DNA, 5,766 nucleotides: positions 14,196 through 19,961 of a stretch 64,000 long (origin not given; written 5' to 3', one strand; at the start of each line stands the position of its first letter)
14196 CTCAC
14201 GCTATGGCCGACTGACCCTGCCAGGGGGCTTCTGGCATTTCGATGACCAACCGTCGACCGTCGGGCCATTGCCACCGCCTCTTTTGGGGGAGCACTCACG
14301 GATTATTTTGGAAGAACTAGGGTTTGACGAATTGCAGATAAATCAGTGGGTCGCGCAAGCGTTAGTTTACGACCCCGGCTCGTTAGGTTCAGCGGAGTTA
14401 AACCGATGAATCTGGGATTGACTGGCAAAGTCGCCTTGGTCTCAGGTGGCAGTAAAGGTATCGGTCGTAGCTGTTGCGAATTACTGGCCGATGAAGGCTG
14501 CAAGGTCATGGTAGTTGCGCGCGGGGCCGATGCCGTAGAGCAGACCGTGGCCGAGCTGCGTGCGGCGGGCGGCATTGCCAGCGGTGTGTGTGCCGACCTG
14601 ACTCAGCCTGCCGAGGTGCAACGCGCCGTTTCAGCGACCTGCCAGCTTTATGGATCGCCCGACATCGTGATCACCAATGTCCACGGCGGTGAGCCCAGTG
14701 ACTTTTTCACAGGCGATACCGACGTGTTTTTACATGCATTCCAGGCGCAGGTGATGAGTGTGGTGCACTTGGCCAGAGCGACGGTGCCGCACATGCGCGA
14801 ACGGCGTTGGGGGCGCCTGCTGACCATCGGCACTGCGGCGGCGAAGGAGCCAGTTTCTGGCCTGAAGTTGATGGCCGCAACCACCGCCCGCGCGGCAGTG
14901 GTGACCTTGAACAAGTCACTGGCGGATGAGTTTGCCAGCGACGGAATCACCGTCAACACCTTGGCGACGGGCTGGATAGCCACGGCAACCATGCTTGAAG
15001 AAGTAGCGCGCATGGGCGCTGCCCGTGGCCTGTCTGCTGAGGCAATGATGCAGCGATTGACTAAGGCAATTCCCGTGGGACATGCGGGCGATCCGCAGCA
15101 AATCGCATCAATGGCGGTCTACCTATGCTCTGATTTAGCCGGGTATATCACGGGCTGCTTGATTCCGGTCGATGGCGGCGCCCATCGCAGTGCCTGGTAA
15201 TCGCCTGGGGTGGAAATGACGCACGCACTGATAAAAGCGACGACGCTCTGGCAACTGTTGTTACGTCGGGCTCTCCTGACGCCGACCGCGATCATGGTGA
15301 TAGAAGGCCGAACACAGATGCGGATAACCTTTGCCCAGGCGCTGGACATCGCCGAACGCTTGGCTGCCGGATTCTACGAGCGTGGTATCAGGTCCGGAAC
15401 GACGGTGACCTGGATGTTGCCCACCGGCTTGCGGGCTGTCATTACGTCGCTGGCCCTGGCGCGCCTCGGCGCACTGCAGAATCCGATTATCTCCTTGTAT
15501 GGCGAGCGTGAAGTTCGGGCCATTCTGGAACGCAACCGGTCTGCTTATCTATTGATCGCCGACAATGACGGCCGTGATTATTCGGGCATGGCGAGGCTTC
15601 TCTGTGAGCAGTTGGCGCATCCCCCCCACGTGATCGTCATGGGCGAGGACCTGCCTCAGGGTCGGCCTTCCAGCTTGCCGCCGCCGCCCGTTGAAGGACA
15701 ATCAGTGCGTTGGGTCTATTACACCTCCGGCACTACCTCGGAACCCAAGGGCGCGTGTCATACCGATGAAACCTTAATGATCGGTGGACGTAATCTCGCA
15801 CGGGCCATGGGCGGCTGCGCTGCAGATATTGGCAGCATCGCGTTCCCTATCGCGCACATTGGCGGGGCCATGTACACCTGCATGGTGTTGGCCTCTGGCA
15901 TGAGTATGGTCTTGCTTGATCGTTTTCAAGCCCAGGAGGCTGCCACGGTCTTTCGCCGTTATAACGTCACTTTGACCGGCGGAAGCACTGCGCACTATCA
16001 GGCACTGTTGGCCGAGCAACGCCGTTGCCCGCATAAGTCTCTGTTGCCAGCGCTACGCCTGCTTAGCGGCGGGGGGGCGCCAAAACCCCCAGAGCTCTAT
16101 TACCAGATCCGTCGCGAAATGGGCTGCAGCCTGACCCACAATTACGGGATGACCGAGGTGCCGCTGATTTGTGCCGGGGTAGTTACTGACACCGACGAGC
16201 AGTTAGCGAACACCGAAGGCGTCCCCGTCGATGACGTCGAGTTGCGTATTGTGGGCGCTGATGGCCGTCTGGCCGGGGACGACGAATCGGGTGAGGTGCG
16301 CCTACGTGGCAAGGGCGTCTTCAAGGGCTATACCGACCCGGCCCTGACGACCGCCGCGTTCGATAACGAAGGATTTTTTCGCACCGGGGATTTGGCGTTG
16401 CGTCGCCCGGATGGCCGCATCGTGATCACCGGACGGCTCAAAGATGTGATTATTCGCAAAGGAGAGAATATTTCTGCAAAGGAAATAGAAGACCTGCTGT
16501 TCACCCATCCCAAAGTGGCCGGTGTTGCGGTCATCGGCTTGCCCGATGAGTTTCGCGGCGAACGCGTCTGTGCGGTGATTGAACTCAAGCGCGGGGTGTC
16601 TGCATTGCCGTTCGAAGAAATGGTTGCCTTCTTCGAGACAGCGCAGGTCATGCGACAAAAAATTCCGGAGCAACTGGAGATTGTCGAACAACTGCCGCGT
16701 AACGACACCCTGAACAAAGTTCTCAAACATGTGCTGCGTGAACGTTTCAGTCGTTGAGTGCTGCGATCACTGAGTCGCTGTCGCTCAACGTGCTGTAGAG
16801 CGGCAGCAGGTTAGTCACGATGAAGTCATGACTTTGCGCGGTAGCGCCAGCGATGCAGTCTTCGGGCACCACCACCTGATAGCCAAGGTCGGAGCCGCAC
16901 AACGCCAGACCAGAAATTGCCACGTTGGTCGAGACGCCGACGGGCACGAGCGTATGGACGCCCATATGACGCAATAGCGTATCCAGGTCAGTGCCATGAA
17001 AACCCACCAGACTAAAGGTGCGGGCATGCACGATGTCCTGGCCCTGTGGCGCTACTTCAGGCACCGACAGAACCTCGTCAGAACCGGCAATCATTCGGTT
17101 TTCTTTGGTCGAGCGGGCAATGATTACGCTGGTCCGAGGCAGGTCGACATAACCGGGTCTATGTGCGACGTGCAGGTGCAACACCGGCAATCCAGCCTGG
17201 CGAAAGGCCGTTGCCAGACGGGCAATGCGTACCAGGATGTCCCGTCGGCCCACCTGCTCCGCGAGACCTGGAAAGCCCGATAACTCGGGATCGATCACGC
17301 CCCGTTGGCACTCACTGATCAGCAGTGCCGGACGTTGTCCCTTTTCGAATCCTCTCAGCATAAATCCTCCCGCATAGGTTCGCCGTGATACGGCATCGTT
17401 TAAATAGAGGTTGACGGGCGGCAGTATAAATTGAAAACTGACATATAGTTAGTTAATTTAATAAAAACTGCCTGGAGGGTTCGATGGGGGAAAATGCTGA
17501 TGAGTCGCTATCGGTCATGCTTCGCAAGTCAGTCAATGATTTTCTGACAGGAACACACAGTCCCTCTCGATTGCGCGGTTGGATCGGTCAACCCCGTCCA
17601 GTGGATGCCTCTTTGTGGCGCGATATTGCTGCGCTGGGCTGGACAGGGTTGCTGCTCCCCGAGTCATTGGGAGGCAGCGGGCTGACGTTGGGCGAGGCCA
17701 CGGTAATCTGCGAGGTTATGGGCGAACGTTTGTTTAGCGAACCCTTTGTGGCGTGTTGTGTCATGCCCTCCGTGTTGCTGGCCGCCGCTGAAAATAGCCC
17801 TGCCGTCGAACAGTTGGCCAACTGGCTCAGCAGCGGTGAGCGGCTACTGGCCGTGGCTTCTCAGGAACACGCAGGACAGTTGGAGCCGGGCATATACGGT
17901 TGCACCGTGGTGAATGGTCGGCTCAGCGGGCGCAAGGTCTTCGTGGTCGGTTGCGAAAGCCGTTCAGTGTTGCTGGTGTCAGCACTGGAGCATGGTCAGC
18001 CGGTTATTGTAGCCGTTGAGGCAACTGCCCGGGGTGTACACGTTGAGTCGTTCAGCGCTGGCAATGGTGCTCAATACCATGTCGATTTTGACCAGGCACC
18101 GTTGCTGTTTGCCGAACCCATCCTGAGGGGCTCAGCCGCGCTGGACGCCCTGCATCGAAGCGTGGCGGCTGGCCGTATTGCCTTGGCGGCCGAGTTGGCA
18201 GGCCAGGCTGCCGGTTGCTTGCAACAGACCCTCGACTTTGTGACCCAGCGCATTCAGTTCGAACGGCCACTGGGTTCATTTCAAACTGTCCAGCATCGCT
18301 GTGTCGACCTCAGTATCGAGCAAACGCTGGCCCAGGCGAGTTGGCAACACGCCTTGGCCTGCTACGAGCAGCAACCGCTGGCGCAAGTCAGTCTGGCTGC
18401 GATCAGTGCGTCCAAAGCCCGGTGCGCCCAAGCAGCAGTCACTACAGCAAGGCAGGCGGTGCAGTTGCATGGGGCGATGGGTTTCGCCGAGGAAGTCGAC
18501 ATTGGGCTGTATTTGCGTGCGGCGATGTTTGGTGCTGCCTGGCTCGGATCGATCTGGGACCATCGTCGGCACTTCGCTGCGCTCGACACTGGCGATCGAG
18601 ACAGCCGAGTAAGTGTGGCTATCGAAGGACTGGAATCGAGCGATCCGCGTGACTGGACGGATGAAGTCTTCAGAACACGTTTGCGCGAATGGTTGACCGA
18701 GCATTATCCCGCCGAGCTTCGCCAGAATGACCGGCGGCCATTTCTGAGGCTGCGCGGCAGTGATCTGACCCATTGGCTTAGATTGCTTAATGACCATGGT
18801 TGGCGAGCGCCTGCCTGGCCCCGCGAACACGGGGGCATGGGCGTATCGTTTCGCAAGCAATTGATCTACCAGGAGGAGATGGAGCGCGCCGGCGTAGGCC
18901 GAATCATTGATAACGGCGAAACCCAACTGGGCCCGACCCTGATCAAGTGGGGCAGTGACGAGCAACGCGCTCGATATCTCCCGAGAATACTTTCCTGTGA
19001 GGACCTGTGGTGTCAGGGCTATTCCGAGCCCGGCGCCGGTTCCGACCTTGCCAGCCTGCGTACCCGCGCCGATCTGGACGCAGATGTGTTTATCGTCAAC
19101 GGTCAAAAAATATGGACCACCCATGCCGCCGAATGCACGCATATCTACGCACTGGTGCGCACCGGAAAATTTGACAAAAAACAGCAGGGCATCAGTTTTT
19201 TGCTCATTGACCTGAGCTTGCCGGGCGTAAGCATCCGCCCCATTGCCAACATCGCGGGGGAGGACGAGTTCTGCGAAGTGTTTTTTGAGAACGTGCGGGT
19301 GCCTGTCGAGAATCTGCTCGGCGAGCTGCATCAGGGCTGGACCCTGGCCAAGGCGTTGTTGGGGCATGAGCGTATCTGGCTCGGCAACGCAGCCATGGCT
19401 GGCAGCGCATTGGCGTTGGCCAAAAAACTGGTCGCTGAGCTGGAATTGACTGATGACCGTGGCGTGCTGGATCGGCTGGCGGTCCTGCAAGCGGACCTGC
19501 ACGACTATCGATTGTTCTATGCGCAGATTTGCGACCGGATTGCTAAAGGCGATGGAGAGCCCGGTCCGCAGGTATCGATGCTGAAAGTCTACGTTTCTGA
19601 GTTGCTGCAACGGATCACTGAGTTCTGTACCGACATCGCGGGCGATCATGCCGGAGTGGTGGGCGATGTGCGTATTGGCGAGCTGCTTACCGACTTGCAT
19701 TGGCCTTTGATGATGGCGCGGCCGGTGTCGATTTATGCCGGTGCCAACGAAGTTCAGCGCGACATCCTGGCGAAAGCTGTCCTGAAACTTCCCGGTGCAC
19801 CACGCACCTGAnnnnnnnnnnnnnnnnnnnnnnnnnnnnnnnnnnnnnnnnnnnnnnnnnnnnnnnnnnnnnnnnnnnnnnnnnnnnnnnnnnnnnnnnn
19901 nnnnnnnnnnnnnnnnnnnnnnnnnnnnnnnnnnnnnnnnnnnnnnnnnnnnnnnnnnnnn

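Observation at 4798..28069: Five-site regulon defined by a 21-bp palindrome, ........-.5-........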

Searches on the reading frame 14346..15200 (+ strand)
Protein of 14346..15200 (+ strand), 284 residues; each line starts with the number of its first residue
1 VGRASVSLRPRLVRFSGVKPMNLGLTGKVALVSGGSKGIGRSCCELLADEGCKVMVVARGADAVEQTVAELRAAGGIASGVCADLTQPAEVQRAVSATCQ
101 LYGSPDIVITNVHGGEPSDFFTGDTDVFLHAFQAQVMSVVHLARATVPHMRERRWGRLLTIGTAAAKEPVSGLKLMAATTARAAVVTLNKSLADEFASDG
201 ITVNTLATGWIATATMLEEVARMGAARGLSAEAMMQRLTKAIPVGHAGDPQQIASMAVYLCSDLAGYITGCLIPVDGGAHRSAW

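Call 4: search_protein_families(library=pfam, proteins=[window:14346-15200:+])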
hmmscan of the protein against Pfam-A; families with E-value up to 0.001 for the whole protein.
window:14346-15200:+ (284 aa): 3 families
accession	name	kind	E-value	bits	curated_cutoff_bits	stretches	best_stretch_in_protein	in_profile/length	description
PF13561.12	adh_short_C2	-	2e-43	149.1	27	1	37-280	6-236/236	Enoyl-(Acyl carrier protein) reductase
PF00106.31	adh_short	-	1.9e-35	122.6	26.6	1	28-216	1-187/195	short chain dehydrogenase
PF08659.16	KR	-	3.7e-06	27.4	22.6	1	30-146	3-123/180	KR domain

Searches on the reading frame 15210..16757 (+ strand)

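Call 4: search_protein_families(library=pfam, proteins=[window:15210-16757:+])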
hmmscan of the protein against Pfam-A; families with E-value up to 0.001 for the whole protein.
window:15210-16757:+ (515 aa): 2 families
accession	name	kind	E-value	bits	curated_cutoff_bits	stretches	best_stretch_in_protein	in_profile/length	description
PF00501.34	AMP-binding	-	2.5e-58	198.2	29.9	1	23-374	7-383/384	AMP-binding enzyme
PF13193.12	AMP-binding_C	-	4e-11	44.1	24.5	1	425-498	1-72/76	AMP-binding enzyme C-terminal domain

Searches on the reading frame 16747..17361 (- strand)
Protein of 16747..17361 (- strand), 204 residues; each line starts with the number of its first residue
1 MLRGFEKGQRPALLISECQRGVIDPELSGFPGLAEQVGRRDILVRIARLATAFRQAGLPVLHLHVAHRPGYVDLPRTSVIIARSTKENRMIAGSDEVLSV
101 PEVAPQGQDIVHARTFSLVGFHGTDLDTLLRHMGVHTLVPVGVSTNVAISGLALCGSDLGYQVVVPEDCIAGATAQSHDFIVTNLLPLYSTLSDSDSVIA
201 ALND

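Call 5: search_protein_families(library=pfam, proteins=[window:16747-17361:-])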
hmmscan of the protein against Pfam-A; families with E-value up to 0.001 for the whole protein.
window:16747-17361:- (204 aa): 1 family
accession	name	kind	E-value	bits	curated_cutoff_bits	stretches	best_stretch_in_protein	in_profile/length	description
PF00857.26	Isochorismatase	-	1.3e-26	94.2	27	1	12-195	2-173/175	Isochorismatase domain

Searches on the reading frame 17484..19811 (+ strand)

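Call 5: search_protein_families(library=pfam, proteins=[window:17484-19811:+])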
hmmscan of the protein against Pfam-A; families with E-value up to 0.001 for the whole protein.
window:17484-19811:+ (775 aa): 4 families
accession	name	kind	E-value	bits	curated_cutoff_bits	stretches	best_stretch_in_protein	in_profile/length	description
PF00441.29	Acyl-CoA_dh_1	-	4.4e-39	134.5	22.4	2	227-356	11-137/150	Acyl-CoA dehydrogenase, C-terminal domain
PF02771.21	Acyl-CoA_dh_N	-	3.4e-24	85.8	22.9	2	394-505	5-112/113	Acyl-CoA dehydrogenase, N-terminal domain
PF02770.24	Acyl-CoA_dh_M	-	1e-23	83.8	33.3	1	510-604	1-97/97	Acyl-CoA dehydrogenase, middle domain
PF08028.16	Acyl-CoA_dh_2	-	1.7e-05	25.6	22.7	1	233-339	2-115/134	Acyl-CoA dehydrogenase, C-terminal domain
